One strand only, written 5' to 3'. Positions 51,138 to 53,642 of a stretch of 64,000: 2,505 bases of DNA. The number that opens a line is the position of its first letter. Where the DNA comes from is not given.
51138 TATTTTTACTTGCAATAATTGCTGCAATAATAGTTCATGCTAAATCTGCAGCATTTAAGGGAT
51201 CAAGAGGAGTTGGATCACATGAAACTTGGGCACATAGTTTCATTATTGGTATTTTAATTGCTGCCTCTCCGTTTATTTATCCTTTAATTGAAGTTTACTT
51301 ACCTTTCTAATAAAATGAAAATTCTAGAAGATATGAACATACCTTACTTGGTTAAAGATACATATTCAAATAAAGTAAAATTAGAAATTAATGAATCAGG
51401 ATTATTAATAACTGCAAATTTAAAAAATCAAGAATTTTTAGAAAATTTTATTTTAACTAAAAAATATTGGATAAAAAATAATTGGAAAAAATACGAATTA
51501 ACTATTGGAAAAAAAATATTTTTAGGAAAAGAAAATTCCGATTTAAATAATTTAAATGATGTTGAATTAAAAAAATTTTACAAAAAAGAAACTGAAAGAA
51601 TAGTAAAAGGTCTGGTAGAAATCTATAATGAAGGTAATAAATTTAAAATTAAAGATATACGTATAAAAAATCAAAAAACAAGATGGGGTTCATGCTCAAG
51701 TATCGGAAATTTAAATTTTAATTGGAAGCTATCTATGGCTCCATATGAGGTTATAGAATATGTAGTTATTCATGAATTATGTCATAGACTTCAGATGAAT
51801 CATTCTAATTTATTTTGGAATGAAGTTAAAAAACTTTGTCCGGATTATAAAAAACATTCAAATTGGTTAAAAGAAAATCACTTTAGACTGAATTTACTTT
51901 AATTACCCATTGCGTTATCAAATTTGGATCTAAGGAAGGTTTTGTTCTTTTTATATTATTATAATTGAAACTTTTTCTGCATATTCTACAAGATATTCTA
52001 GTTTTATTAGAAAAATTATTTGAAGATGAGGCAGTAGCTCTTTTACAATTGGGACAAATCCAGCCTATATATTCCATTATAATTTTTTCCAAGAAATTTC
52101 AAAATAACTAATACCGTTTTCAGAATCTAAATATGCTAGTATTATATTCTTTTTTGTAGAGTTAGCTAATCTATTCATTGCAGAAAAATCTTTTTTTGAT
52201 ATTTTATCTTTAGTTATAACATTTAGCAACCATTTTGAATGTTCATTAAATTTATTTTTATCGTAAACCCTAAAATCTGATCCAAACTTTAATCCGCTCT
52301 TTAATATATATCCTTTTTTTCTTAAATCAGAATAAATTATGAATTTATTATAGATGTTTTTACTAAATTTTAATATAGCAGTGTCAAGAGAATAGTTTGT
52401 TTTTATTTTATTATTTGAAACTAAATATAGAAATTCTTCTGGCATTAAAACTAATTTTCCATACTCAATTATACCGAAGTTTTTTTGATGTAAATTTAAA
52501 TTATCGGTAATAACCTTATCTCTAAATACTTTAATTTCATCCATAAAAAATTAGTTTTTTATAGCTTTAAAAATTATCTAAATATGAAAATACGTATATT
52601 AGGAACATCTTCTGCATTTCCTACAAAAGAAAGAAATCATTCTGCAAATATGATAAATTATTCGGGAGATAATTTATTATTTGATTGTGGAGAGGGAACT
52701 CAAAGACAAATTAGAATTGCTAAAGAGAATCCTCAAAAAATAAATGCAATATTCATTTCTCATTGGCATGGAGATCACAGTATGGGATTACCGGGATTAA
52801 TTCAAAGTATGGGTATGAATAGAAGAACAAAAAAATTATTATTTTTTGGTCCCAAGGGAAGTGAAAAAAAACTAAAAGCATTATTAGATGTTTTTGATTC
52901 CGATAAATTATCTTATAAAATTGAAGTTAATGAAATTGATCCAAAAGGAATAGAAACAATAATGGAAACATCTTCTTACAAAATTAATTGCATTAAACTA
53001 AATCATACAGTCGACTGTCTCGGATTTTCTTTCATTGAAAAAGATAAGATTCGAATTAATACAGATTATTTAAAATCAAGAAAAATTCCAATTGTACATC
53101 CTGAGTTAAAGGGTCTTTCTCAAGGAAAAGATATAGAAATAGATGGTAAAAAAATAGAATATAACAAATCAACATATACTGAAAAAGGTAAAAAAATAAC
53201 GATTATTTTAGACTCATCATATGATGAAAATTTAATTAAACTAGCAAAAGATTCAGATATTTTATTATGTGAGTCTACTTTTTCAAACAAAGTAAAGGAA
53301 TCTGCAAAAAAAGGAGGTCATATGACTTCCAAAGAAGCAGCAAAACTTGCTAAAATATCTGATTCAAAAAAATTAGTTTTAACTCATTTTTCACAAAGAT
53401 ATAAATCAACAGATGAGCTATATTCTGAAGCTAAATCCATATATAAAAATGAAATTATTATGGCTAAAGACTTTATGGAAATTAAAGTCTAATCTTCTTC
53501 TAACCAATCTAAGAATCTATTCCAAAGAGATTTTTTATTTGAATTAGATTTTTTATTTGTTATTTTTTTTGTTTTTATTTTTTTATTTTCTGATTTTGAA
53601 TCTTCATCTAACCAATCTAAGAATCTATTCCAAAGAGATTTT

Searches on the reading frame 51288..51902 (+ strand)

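Call 47: search_protein_families(library=pfam, proteins=[window:51288-51902:+], max_evalue=0.001)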
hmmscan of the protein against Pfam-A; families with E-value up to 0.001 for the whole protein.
window:51288-51902:+ (204 aa): 2 families
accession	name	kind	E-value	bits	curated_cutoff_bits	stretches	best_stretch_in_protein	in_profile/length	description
PF01863.23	YgjP-like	-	1.1e-43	150.1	26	1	82-197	92-207/207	YgjP-like, metallopeptidase domain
PF08325.16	WLM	-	0.00014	22.5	26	1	151-189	78-116/190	WLM domain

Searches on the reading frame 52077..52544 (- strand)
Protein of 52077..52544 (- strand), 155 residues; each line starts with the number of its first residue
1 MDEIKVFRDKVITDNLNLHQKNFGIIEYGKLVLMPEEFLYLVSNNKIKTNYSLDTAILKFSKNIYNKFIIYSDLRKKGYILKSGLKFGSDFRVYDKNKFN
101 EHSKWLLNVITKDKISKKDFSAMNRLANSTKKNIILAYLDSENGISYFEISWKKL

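Call 46: search_protein_families(library=pfam, proteins=[window:52077-52544:-], max_evalue=0.001)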
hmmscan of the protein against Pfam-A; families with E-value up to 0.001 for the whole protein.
window:52077-52544:- (155 aa): 1 family
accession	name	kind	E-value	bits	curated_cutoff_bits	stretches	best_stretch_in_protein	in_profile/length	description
PF01974.23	tRNA_int_endo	-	1.4e-23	83.2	27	1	66-147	3-85/85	tRNA intron endonuclease, catalytic C-terminal domain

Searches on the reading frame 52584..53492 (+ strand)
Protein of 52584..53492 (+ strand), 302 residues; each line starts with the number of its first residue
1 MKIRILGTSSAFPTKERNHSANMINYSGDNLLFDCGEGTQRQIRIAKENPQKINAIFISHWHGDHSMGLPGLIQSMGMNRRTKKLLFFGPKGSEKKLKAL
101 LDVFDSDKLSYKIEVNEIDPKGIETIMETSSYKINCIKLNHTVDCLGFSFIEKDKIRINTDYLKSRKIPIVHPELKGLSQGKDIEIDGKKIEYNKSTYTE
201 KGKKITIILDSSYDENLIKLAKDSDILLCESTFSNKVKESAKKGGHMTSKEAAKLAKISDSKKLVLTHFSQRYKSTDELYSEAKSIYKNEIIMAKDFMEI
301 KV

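Call 47: search_protein_families(library=pfam, proteins=[window:52584-53492:+], max_evalue=0.001)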
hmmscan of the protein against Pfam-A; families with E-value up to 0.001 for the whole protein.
window:52584-53492:+ (302 aa): 4 families
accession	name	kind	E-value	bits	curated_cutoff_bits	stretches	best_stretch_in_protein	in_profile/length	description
PF12706.13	Lactamase_B_2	-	3.8e-16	59.7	27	1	30-143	2-114/200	Beta-lactamase superfamily domain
PF00753.33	Lactamase_B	-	1.3e-10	41.9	22.7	1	17-99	4-90/196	Metallo-beta-lactamase superfamily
PF23023.1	Anti-Pycsar_Apyc1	-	3.3e-05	23.9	50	1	2-69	4-70/250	Anti-Pycsar protein Apyc1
PF13691.12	Lactamase_B_4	-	0.0001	22.3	27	1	18-63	11-57/63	tRNase Z endonuclease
